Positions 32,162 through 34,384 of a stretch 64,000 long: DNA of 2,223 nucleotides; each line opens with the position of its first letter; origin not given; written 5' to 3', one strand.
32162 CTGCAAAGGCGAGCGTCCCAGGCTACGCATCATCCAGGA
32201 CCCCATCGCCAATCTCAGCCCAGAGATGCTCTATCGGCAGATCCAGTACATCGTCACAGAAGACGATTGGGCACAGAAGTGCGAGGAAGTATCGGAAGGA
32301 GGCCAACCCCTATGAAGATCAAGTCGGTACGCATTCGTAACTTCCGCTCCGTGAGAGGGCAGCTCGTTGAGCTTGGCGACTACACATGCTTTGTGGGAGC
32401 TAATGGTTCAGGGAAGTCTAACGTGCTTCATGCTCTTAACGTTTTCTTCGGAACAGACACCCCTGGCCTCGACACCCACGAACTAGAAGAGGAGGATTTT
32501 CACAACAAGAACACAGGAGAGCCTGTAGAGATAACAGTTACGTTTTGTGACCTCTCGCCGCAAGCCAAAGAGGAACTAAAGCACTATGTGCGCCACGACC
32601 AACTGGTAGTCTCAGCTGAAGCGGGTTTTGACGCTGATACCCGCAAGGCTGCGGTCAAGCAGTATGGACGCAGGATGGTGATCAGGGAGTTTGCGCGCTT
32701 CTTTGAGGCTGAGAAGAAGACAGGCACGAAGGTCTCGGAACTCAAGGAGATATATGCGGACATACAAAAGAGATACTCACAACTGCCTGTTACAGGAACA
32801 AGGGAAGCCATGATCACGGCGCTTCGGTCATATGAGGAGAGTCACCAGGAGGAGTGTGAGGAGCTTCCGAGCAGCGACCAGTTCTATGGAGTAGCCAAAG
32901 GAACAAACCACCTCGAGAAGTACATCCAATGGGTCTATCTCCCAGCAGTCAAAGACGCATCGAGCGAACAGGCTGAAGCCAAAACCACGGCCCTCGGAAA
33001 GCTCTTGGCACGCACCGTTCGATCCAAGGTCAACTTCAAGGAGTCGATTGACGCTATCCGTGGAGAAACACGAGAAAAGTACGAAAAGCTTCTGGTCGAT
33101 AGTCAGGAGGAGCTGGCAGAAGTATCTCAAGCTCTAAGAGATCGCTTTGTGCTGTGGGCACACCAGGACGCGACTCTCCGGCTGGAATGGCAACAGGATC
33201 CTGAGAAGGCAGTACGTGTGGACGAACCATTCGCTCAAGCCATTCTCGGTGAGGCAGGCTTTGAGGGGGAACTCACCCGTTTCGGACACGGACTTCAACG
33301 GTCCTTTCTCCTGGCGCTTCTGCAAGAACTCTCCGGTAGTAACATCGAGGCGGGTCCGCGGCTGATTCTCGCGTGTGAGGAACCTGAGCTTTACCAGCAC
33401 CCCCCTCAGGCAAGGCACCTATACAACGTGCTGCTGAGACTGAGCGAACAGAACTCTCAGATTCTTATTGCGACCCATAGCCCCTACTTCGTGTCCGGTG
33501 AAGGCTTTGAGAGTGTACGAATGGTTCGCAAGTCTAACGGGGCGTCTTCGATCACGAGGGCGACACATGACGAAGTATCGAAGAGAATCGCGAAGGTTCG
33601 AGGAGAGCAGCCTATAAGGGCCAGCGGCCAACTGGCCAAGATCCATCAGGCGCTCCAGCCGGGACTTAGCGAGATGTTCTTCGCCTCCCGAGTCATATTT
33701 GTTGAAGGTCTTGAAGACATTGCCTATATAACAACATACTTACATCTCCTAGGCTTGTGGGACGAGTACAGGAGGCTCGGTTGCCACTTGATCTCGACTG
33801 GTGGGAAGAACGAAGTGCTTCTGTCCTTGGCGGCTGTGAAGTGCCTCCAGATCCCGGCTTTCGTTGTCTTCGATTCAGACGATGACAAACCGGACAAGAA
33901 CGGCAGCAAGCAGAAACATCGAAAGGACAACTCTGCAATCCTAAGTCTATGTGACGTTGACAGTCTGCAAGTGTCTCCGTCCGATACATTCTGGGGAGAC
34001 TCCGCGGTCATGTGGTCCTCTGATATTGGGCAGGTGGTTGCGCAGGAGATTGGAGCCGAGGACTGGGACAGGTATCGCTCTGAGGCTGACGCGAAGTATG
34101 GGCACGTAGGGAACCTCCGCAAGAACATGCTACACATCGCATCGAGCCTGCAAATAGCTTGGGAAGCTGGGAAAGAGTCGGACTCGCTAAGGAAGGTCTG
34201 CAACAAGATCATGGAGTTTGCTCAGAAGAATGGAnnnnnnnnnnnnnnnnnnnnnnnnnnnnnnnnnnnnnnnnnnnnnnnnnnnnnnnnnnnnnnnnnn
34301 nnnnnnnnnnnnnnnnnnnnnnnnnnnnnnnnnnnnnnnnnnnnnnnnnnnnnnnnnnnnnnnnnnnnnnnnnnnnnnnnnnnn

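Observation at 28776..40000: Four-gene, translationally coupled defence operon: SNF2-DUF3883 helicase, OLD nuclease, DUF1156 methyltransferase and DUF499 ATPase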

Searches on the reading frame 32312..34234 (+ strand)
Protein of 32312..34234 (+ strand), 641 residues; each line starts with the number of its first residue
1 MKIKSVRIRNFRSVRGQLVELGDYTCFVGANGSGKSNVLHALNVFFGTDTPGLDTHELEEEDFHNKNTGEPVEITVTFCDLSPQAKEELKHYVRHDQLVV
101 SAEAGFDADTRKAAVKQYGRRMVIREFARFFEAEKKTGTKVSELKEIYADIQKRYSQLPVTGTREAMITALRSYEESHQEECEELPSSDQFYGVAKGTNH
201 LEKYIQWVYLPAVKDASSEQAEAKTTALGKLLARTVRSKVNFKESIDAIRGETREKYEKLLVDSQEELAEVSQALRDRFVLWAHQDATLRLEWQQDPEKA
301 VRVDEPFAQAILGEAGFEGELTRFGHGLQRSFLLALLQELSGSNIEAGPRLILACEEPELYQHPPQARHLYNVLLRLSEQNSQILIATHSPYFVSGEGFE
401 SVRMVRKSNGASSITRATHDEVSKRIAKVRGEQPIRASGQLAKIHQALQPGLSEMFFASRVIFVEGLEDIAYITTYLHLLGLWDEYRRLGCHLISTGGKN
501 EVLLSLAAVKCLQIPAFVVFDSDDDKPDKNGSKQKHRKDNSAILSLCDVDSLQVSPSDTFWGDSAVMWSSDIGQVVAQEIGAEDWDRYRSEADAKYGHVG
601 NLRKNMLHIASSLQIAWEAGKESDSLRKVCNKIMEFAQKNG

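Call 10: search_protein_families(library=pfam, proteins=[window:32312-34234:+], max_evalue=0.01)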
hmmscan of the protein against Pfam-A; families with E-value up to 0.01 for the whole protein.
window:32312-34234:+ (641 aa): 7 families
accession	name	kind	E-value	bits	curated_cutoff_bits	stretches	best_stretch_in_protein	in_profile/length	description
PF13175.12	AAA_15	-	2.8e-45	156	32.1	1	1-394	1-374/374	AAA ATPase domain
PF13304.12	AAA_21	-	1.5e-16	61.8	27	2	273-395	160-304/304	AAA domain, putative AbiEii toxin, Type IV TA system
PF13476.12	AAA_23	-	8.7e-10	40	27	1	5-273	1-198/201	AAA domain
PF20469.4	OLD-like_TOPRIM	-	2.2e-09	38.1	23.2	1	456-523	1-67/67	Overcoming lysogenization defect protein-like, TOPRIM domain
PF02463.25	SMC_N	-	3.5e-09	36.9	40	1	3-522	2-166/220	RecF/RecN/SMC N terminal domain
PF11398.14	DUF2813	-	4.4e-09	36.6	21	1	1-103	1-104/372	Protein of unknown function (DUF2813)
PF13555.12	AAA_29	-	0.0031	17.7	27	1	5-44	3-44/61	P-loop containing region of AAA domain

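Call 11: search_protein_families(library=padloc, proteins=[window:32312-34234:+], max_evalue=0.001)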
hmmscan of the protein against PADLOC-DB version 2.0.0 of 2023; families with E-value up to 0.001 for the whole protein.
window:32312-34234:+ (641 aa): 118 families (the best 25 are shown)
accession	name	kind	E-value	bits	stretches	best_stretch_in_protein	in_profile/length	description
PDLC02358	Old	-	1.1e-48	164.4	2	209-527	144-452/578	Old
PDLC02979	AriA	-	1.5e-47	161.2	1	1-394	1-373/373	-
PDLC00070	GajA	-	9.5e-30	101.7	2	198-536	144-461/596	AAA ATPase domain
PDLC00067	GajA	-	1.3e-29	101.2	2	352-537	307-474/604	AAA ATPase domain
PDLC00071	GajA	-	1.3e-25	88.3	2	203-543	140-456/588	AAA ATPase domain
PDLC00083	GajA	-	6e-25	85.7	2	203-482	147-429/639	AAA ATPase domain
PDLC00066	GajA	-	5.8e-24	82.6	2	1-96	1-98/567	AAA ATPase domain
PDLC00062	GajA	-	1.1e-23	81.6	2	321-431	270-380/639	AAA ATPase domain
PDLC00065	GajA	-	8.1e-23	79.1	2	352-536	336-518/670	AAA ATPase domain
PDLC00073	GajA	-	3.4e-22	77.1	2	173-469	106-402/589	AAA ATPase domain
PDLC00091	GajA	-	4.1e-22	76.8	2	203-467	140-400/627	AAA ATPase domain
PDLC04168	GajA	-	7.3e-22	75.8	2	1-88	1-86/570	-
PDLC00096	GajA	-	1.1e-21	75.2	2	196-500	130-426/630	AAA ATPase domain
PDLC00086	GajA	-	2.3e-21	74.2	2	1-95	1-100/600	AAA ATPase domain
PDLC04178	HEC-01A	-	6.1e-21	72.9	2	2-43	8-49/399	-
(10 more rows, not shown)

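Call 19: find_homologous_proteins(query=window:32312-34234:+, max_evalue=1e-10)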
Query window:32312-34234:+ (641 aa): 4136 proteins with E <= 1e-10 among 8000 candidates; the best 120 are listed.
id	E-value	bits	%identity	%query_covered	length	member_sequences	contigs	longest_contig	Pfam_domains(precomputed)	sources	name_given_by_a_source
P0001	0.0e+0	1447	100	100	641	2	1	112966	PF20469.5,PF11398.15,PF13175.13,PF13476.13,PF02463.26,PF13304.13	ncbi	ncbi:MAG: AAA family ATPase [Bacillota bacterium]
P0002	0.0e+0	1181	81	100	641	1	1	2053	PF20469.5,PF11398.15,PF13175.13,PF13476.13,PF02463.26,PF13304.13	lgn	-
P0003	0.0e+0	1176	81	100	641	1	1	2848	PF20469.5,PF11398.15,PF13175.13,PF13476.13,PF02463.26,PF13304.13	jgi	jgi:predicted ATP-dependent endonuclease of OLD family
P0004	0.0e+0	1170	80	100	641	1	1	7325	PF20469.5,PF11398.15,PF13175.13,PF13476.13,PF02463.26,PF13304.13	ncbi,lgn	-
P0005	0.0e+0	1154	80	100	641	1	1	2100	PF20469.5,PF11398.15,PF13175.13,PF13476.13,PF02463.26,PF13304.13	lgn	-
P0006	0.0e+0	1132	78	100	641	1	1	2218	PF20469.5,PF11398.15,PF13175.13,PF13476.13,PF02463.26,PF13304.13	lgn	-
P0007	0.0e+0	1132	78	100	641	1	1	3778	PF20469.5,PF11398.15,PF13175.13,PF13476.13,PF02463.26,PF13304.13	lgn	-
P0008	0.0e+0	1130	78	100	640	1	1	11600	PF20469.5,PF11398.15,PF13175.13,PF13476.13,PF02463.26,PF13304.13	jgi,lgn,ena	-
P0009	0.0e+0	1122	76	100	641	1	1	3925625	PF20469.5,PF11398.15,PF13175.13,PF13476.13,PF02463.26,PF13304.13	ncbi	ncbi:ATP-dependent nuclease [Nitrospira sp. Kam-Ns4a]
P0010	0.0e+0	1119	76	100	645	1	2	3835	PF20469.5,PF11398.15,PF13175.13,PF13476.13,PF02463.26,PF13304.13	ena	-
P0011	0.0e+0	1118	76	100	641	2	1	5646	PF20469.5,PF11398.15,PF13175.13,PF13476.13,PF02463.26,PF13304.13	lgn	-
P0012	0.0e+0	1118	76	100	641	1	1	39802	PF20469.5,PF11398.15,PF13175.13,PF13476.13,PF02463.26,PF13304.13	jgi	jgi:putative ATP-dependent endonuclease of OLD family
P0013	0.0e+0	1115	75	100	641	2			PF20469.5,PF11398.15,PF13175.13,PF13476.13,PF02463.26,PF13304.13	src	-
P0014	0.0e+0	1114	76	100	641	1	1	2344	PF20469.5,PF11398.15,PF13175.13,PF13476.13,PF02463.26,PF13304.13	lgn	-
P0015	0.0e+0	1109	75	100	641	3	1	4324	PF20469.5,PF11398.15,PF13175.13,PF13476.13,PF02463.26,PF13304.13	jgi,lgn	jgi:predicted ATPase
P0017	0.0e+0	1102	76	100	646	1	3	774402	PF20469.5,PF11398.15,PF13175.13,PF13476.13,PF02463.26,PF13304.13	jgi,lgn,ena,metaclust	metaclust:\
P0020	0.0e+0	1098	75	100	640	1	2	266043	PF20469.5,PF11398.15,PF13175.13,PF13476.13,PF02463.26,PF13304.13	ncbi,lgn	ncbi:MAG: AAA family ATPase [bacterium]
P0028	0.0e+0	1060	73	100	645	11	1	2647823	PF20469.5,PF11398.15,PF13175.13,PF13476.13,PF02463.26,PF13304.13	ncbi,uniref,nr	ncbi:DUF2813 domain-containing protein [Thermosynechococcus sp. CL-1]|uniref:ATP-dependent nuclease 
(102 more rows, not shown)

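Call 22: find_related_loci(query=A1, collection=genome_contigs, flank=10000)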
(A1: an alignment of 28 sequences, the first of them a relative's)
Query A1 (641 aa) in genome_contigs; peptide patterns used: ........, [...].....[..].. (x = any residue, [..] = any of these).
402 stretches matched a pattern; 299 encode a relative of the query (tblastn E <= 1e-3); the best 80 are kept; 80 distinct loci.
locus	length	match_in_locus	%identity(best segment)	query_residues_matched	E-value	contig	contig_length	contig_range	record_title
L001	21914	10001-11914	60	1-638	0e+0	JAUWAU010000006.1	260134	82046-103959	MAG: Armatimonadota bacterium isolate CSMAG_1302 CSMAG_1302_k141_1293394_length_260134_cov_29.8142, whole genome shotgun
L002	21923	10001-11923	58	1-641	0e+0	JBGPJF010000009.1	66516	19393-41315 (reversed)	MAG: Thermoplasmata archaeon isolate OBJ_0618_7090110_316 k141_233718_length_66516_cov_16.3950, whole genome shotgun seq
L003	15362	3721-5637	58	1-637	0e+0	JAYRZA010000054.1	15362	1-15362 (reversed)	MAG: Devosia sp. isolate EBPR_s472bin.1 NODE_1115_length_15362_cov_2.641877, whole genome shotgun sequence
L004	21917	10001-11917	58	1-637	0e+0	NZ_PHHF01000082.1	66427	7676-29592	Sphingomonas fennica strain K101 C571, whole genome shotgun sequence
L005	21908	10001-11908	57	1-634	0e+0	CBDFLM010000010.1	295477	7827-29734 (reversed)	MAG: Longimicrobiales bacterium isolate 299ed55f-43d3-4344-98bd-bcec2c231d9a genome assembly, contig: contig_10, whole g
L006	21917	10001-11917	57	1-637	0e+0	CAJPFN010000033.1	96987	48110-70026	Rhizobiaceae bacterium genome assembly, contig: CONTIG_33, whole genome shotgun sequence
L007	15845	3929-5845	59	1-640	0e+0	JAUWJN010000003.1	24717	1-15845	MAG: bacterium isolate CSMAG_2321 CSMAG_2321_k127_2932825_length_24717_cov_27.0800, whole genome shotgun sequence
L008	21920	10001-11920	57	1-638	0e+0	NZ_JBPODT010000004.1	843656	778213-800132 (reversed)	Microbaculum sp. FT89 NODE_4_length_843656_cov_376.683244, whole genome shotgun sequence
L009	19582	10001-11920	57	1-638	0e+0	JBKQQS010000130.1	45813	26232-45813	MAG: Rhodomicrobium sp. isolate MGr2D2E2F__bin_116 MGr2D2E2F_000000283754, whole genome shotgun sequence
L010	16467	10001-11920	56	1-639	0e+0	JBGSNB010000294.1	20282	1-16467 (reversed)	MAG: Parvularculaceae bacterium isolate JTS-AC245 k141_2535271, whole genome shotgun sequence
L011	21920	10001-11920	56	1-635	0e+0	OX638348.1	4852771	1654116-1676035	MAG: uncultured Opitutaceae bacterium isolate b1b57f99-08c0-43d1-969e-fd0ef39b1292 genome assembly, chromosome: 1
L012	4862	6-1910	57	5-637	0e+0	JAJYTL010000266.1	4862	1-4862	MAG: Proteobacteria bacterium isolate DX2.bin11 NODE_13705_length_4862_cov_0.899472, whole genome shotgun sequence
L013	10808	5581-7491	56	1-635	0e+0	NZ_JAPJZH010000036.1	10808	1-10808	Hoeflea poritis strain E7-10 NODE_36_length_10808_cov_101.733203, whole genome shotgun sequence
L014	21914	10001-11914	55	1-637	0e+0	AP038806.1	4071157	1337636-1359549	MAG: Nitrospira sp. NFB02 DNA, complete genome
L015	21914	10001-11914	56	1-637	0e+0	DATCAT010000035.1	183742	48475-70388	MAG TPA_asm: Rhizomicrobium sp. isolate SMAG_U7653 k141_289038, whole genome shotgun sequence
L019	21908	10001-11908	55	1-634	0e+0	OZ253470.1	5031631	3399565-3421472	MAG: Alphaproteobacteria bacterium isolate a7ccd9af-0c44-4f0a-977f-77d708feff14 genome assembly, chromosome: 1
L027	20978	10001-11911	54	1-635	0e+0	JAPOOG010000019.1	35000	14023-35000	MAG: Bryobacterales bacterium isolate APA_bin_29 c_000000524850, whole genome shotgun sequence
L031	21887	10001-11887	52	1-637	0e+0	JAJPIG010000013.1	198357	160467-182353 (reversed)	MAG: Proteobacteria bacterium isolate Centralia_MAG_294 k107_32229863, whole genome shotgun sequence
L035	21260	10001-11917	52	1-637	0e+0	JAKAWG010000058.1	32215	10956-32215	MAG: Acidobacteria bacterium isolate YP4.bin42 NODE_1898_length_32215_cov_5.537210, whole genome shotgun sequence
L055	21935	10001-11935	48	1-641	0e+0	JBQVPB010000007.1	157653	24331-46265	MAG: Methylophilus sp. isolate NL0208PS_5 k141_148005_length_157653_cov_148.8995, whole genome shotgun sequence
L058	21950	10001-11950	49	1-636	0e+0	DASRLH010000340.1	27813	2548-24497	MAG TPA_asm: Tepidisphaeraceae bacterium isolate SMAG_U10183 k141_423804, whole genome shotgun sequence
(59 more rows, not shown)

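Call 24: find_encoding_contigs(protein=P0009, flank=10000, max_places=2)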
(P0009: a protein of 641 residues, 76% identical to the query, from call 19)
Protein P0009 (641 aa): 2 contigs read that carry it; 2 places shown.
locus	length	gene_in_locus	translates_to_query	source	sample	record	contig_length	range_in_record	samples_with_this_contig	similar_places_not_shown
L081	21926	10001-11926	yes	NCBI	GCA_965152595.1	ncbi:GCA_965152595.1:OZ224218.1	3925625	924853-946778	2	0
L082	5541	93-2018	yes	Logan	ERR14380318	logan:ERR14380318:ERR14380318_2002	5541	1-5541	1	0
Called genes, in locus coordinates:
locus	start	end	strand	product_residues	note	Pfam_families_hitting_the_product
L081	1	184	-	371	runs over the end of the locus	PF01916:DS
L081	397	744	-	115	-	PF07238:PilZ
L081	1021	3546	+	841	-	PF13493:DUF4118, PF00989:PAS, PF08448:PAS_4, PF08447:PAS_3, PF13426:PAS_9, PF13185:GAF_2, PF00512:HisKA, PF02518:HATPase_c, +2 more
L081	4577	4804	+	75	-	PF12844:HTH_19 (weak), PF13560:HTH_31, PF01381:HTH_3, PF22495:HTH_92 (weak)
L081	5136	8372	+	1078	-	PF00176:SNF2-rel_dom, PF00270:DEAD, PF04851:ResIII, PF00271:Helicase_C, PF13020:NOV_C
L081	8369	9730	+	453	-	PF04326:SLFN_AlbA_2, PF13749:HATPase_c_4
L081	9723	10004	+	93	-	-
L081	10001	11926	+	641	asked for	PF02463:SMC_N, PF11398:DUF2813 (weak), PF13175:AAA_15, PF13476:AAA_23, PF13304:AAA_21, PF20469:OLD-like_TOPRIM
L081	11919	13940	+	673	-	PF06634:DUF1156, PF01170:UPF0020 (faint), PF02086:MethyltransfD12 (weak)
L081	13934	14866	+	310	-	-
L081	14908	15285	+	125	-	PF05635:23S_rRNA_IVP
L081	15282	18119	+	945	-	PF04465:DUF499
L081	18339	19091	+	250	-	-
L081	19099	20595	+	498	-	PF00239:Resolvase, PF07508:Recombinase, PF13408:Zn_ribbon_recom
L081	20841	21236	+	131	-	-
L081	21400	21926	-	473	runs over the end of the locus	PF00749:tRNA-synt_1c, PF19269:Anticodon_2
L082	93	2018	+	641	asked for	PF02463:SMC_N, PF11398:DUF2813 (weak), PF13175:AAA_15, PF13476:AAA_23, PF13304:AAA_21, PF20469:OLD-like_TOPRIM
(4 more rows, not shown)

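Call 25: find_encoding_contigs(protein=P0028, flank=10000, max_places=2)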
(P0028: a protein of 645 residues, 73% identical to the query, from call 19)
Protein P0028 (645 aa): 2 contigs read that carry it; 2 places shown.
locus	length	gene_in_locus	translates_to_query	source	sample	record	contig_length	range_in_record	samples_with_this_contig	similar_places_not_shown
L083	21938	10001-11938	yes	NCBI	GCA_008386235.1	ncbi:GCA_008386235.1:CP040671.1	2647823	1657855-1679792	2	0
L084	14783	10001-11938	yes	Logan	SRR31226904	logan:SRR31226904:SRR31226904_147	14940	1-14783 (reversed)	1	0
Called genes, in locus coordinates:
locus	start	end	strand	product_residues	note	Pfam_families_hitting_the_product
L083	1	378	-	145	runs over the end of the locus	PF00578:AhpC-TSA, PF08534:Redoxin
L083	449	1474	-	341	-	PF19300:BPD_transp_1_N, PF00528:BPD_transp_1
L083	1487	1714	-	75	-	-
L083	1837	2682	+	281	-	PF13428:TPR_14 (faint), PF25064:ARM_TT21_5th (faint), PF00515:TPR_1 (faint), PF13429:TPR_15 (weak), PF13432:TPR_16 (weak), PF14559:TPR_19 (weak), PF13424:TPR_12 (weak), PF13432:TPR_16, +6 more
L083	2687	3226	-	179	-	PF00578:AhpC-TSA, PF08534:Redoxin, PF13911:AhpC-TSA_2 (faint)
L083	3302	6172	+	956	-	PF03699:UPF0182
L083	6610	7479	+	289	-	PF01555:N6_N4_Mtase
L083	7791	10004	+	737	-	PF04480:DUF559, PF18741:MTES_1575 (weak)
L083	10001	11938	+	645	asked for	PF02463:SMC_N, PF11398:DUF2813, PF13175:AAA_15, PF13476:AAA_23, PF13304:AAA_21, PF20469:OLD-like_TOPRIM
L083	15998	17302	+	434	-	PF02844:GARS_N, PF01071:GARS_A, PF02786:CPSase_L_D2 (weak), PF02843:GARS_C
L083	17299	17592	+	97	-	PF11282:DUF3082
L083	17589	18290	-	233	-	PF13481:AAA_25 (faint), PF00005:ABC_tran, PF02463:SMC_N, PF13175:AAA_15 (faint), PF13304:AAA_21 (weak)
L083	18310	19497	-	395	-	PF01656:CbiA (faint), PF02374:ArsA_ATPase, PF13614:AAA_31 (weak), PF17886:ArsA_HSP20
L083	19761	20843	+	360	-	PF00124:Photo_RC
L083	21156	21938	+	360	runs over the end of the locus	PF00124:Photo_RC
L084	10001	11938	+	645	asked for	PF02463:SMC_N, PF11398:DUF2813, PF13175:AAA_15, PF13476:AAA_23, PF13304:AAA_21, PF20469:OLD-like_TOPRIM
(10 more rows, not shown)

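Call 26: find_encoding_contigs(protein=P0012, flank=10000, max_places=2)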
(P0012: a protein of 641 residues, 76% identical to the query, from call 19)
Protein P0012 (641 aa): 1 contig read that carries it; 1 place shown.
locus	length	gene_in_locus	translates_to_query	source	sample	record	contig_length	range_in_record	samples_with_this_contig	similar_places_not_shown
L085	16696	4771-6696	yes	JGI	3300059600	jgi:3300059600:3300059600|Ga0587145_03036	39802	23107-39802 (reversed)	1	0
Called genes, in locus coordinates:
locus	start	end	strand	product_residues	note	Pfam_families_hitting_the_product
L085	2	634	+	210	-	?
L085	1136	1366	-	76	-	-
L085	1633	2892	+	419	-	PF00176:SNF2-rel_dom (weak), PF00271:Helicase_C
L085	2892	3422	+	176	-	-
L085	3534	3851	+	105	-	-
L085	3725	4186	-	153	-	-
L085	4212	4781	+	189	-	PF13020:NOV_C (weak), PF01541:GIY-YIG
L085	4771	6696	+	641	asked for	PF02463:SMC_N, PF11398:DUF2813 (weak), PF13175:AAA_15, PF13476:AAA_23, PF13304:AAA_21 (faint), PF20469:OLD-like_TOPRIM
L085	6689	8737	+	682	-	PF06634:DUF1156, PF01797:Y1_Tnp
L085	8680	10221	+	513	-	PF01555:N6_N4_Mtase (weak)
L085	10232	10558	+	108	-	PF01909:NTP_transf_2, PF18765:Polbeta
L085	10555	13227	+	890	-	PF05168:HEPN, PF04465:DUF499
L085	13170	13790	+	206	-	-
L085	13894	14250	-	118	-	-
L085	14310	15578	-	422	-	PF00270:DEAD, PF04851:ResIII (weak), PF00271:Helicase_C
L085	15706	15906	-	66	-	-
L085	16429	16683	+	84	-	-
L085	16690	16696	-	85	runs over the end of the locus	-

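Call 28: find_related_loci(query=window:32312-34234:+, collection=metagenome_contigs, flank=10000)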
Query window:32312-34234:+ (641 aa) in metagenome_contigs; peptide patterns used: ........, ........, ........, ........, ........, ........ (x = any residue, [..] = any of these).
464 stretches matched a pattern; 419 encode a relative of the query (tblastn E <= 1e-3); the best 80 are kept; 80 distinct loci.
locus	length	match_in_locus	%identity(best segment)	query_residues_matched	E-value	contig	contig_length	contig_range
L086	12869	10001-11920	76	1-640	0e+0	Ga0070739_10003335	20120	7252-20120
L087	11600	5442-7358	78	1-639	0e+0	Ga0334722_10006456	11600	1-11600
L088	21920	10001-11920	76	1-640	0e+0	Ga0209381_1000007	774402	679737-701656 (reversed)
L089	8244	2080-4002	76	1-641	0e+0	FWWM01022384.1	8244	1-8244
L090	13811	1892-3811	75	1-641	0e+0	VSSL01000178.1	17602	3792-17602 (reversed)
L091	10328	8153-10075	73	1-641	0e+0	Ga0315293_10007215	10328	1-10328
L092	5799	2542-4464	70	1-641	0e+0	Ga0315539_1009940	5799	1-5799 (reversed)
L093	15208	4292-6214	70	1-641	0e+0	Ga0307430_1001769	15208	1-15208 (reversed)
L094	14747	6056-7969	72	1-638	0e+0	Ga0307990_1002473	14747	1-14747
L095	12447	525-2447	71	1-641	0e+0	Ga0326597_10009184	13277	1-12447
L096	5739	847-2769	69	1-641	0e+0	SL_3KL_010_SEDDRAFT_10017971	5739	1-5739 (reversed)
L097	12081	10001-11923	70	1-640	0e+0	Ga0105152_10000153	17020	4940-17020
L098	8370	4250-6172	63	1-641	0e+0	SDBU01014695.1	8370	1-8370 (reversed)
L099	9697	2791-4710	57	1-639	0e+0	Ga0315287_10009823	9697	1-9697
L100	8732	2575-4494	57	1-639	0e+0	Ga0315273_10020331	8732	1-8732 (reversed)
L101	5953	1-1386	78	178-639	0e+0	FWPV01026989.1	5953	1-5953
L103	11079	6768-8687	56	1-638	0e+0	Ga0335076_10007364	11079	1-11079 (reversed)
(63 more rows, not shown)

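Call 30: find_encoding_contigs(protein=P0017, flank=10000, max_places=1)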
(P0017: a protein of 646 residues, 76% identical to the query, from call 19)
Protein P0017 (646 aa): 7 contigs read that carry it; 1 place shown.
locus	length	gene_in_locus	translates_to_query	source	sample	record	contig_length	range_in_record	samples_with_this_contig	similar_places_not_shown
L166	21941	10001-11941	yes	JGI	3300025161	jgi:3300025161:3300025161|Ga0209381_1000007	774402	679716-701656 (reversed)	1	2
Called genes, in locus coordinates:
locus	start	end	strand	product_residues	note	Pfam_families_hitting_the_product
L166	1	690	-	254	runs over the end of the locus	-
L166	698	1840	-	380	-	PF03435:Sacchrp_dh_NADP, PF03807:F420_oxidored (weak), PF16653:Sacchrp_dh_C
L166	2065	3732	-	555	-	PF02129:Peptidase_S15, PF08530:PepX_C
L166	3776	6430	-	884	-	PF00111:Fer2 (weak), PF13085:Fer2_3, PF01799:Fer2_2, PF01315:Ald_Xan_dh_C, PF02738:MoCoBD_1, PF20256:MoCoBD_2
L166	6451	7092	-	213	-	-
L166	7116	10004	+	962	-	PF01555:N6_N4_Mtase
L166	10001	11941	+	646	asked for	PF02463:SMC_N, PF11398:DUF2813 (weak), PF13175:AAA_15, PF13476:AAA_23, PF13304:AAA_21, PF20469:OLD-like_TOPRIM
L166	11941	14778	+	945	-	PF04851:ResIII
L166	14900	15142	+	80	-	PF04014:MazE_antitoxin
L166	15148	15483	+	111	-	PF02452:PemK_toxin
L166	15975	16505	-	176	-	PF00156:Pribosyltran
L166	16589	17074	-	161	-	PF12867:DinB_2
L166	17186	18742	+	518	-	-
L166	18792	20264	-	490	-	-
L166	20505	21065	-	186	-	PF08207:EFP_N, PF01132:EFP, PF09285:Elong-fact-P_C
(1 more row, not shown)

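Call 31: find_encoding_contigs(protein=P0008, flank=10000, max_places=1)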
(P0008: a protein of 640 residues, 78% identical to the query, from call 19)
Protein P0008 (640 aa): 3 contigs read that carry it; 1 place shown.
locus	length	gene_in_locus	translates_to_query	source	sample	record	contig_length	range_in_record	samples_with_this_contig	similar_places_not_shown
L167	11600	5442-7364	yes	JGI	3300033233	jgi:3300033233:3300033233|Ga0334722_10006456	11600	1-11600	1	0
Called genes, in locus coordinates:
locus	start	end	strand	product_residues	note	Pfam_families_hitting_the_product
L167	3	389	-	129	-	?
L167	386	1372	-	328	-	PF13490:zf-HC2 (weak), PF13646:HEAT_2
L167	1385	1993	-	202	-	PF07638:Sigma70_ECF, PF04542:Sigma70_r2, PF04545:Sigma70_r4, PF08281:Sigma70_r4_2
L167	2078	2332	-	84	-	-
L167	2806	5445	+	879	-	PF01555:N6_N4_Mtase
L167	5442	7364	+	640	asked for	PF02463:SMC_N, PF11398:DUF2813 (weak), PF13175:AAA_15, PF13476:AAA_23, PF13304:AAA_21, PF20469:OLD-like_TOPRIM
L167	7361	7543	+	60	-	-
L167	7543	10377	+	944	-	PF04851:ResIII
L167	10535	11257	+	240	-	PF18962:Por_Secre_tail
